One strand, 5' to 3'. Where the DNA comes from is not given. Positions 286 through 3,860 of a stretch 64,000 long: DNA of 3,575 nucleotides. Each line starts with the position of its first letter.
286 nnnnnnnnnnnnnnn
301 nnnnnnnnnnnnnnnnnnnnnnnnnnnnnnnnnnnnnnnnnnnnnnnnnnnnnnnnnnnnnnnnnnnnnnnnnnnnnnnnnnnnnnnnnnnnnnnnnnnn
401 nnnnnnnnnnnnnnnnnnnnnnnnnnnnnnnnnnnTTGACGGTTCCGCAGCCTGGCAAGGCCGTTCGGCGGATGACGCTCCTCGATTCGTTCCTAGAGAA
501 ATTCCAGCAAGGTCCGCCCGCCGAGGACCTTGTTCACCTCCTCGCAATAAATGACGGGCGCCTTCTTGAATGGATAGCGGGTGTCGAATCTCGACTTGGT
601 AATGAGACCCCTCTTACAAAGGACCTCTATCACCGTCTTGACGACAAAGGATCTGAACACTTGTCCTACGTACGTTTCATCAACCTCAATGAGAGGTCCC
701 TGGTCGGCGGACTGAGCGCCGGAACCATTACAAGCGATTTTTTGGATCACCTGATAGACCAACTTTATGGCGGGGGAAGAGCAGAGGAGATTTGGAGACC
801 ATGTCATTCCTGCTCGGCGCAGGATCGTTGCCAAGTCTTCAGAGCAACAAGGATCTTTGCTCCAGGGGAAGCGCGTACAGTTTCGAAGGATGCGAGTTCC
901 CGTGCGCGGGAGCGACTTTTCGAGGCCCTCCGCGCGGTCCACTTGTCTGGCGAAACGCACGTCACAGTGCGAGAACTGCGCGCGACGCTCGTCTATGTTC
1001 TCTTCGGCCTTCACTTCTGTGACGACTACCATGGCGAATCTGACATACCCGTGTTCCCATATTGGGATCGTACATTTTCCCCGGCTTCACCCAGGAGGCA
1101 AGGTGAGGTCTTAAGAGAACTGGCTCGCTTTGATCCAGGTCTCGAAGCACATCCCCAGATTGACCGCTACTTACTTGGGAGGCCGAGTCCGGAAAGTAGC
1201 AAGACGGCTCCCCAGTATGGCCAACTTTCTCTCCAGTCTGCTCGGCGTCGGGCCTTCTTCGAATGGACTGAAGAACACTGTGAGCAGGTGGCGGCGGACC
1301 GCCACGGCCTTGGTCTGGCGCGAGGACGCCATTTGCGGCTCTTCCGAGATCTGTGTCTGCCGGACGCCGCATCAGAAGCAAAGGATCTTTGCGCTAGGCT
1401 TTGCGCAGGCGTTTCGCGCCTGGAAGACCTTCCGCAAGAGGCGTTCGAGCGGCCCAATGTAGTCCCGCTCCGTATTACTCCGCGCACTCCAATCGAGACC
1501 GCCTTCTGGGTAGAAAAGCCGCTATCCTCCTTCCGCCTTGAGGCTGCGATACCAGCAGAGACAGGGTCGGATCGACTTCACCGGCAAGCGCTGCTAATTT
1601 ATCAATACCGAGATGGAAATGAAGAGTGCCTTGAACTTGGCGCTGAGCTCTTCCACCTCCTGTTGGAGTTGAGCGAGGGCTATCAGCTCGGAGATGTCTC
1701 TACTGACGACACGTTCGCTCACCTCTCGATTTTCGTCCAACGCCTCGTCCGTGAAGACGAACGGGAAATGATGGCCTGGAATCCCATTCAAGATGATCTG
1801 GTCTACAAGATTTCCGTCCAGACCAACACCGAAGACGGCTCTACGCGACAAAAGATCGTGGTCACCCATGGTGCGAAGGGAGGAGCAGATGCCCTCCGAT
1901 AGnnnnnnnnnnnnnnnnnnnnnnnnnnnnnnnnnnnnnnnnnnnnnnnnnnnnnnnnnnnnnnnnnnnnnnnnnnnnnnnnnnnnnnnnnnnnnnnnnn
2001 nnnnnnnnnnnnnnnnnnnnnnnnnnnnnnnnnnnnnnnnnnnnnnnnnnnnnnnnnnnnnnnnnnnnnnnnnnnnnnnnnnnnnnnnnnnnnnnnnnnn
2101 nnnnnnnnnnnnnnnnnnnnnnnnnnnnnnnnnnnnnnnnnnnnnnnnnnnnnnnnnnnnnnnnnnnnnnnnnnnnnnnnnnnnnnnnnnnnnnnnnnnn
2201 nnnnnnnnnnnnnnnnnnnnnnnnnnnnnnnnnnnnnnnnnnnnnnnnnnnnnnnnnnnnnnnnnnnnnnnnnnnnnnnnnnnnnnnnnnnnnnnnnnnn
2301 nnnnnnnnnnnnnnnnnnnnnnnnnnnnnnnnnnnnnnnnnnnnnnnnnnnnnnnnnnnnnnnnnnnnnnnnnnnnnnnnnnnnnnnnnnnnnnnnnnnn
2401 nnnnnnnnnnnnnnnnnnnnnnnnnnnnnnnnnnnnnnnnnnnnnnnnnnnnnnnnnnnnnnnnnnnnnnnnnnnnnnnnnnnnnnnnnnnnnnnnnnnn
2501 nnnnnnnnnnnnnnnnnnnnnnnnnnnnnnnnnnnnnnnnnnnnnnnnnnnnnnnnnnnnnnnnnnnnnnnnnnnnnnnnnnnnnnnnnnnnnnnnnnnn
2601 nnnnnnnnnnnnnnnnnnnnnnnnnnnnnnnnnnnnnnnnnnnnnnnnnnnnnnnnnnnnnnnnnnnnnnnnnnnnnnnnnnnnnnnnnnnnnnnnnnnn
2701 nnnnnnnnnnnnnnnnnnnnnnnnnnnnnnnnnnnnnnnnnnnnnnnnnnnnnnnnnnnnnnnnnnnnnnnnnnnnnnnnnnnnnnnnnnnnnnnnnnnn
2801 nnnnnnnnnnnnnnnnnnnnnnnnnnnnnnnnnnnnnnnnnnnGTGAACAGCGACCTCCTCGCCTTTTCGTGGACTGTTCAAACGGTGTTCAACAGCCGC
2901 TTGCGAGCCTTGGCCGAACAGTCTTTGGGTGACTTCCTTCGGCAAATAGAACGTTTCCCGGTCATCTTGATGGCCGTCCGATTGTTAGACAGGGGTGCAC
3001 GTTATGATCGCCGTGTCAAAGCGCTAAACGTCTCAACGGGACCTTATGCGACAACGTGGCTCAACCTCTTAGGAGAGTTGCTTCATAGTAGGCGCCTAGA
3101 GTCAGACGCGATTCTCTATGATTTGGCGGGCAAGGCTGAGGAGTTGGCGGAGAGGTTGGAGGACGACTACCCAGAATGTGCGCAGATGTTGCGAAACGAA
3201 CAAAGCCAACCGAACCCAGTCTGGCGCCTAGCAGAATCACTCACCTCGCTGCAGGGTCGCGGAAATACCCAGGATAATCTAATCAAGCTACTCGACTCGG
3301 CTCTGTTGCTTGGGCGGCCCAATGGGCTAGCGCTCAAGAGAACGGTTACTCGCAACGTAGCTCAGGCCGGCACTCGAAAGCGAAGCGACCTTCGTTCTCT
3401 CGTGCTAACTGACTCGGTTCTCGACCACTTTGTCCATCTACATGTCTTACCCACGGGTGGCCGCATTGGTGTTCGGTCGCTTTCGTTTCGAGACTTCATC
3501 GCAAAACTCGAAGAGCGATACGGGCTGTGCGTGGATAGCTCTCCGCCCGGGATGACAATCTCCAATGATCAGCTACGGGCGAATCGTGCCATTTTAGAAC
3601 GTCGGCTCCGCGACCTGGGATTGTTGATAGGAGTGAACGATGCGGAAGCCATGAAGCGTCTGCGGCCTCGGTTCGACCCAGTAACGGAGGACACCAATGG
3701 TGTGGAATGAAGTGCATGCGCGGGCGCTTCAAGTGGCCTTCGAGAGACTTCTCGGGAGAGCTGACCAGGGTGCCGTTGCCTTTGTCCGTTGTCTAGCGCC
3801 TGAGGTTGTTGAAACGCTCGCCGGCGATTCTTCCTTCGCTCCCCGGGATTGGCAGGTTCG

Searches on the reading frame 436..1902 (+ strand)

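Call 4: search_protein_families(library=padloc, proteins=[window:436-1902:+], max_evalue=0.1)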
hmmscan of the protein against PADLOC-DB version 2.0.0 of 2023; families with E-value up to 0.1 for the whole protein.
window:436-1902:+ (488 aa): 3 families
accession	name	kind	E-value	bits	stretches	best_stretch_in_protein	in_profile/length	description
PDLC02793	SspF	-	1.9e-08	31.2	1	28-191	128-272/600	SspF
PDLC02796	SspF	-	1.2e-07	29.1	1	30-247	125-320/525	SspF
PDLC02795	SspF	-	2.5e-07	27.7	1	32-263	133-339/560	SspF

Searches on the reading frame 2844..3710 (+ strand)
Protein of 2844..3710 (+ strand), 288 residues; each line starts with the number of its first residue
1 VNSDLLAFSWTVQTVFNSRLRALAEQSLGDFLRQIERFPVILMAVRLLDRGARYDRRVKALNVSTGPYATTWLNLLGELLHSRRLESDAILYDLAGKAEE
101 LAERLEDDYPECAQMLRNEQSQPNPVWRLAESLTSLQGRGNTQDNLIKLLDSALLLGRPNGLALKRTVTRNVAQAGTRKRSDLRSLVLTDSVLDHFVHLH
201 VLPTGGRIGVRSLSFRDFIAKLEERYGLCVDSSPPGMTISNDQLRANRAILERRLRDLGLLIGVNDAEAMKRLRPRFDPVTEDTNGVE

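Call 4: search_protein_families(library=padloc, proteins=[window:2844-3710:+], max_evalue=0.1)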
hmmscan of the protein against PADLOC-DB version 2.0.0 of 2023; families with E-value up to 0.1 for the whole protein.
window:2844-3710:+ (288 aa): 6 families
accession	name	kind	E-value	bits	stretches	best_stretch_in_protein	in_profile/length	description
PDLC04139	mad7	-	4.3e-09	33.9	1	17-269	256-498/504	mads_7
PDLC02799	SspG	-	0.00012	19.3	1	213-267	431-490/498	SspG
PDLC02802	SspG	-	0.00043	17.2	1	211-269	450-513/519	SspG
PDLC00970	Cas8c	-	0.0032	14.1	1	95-188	354-446/588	"CRISPR-associated protein Cas8c/Csd1, subtype I-C/DVULG"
PDLC02800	SspG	-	0.0088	13.1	1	193-267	395-468/476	SspG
PDLC01370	Cas8c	-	0.036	10.8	1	90-180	314-402/537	CAS-I-C; effector_LS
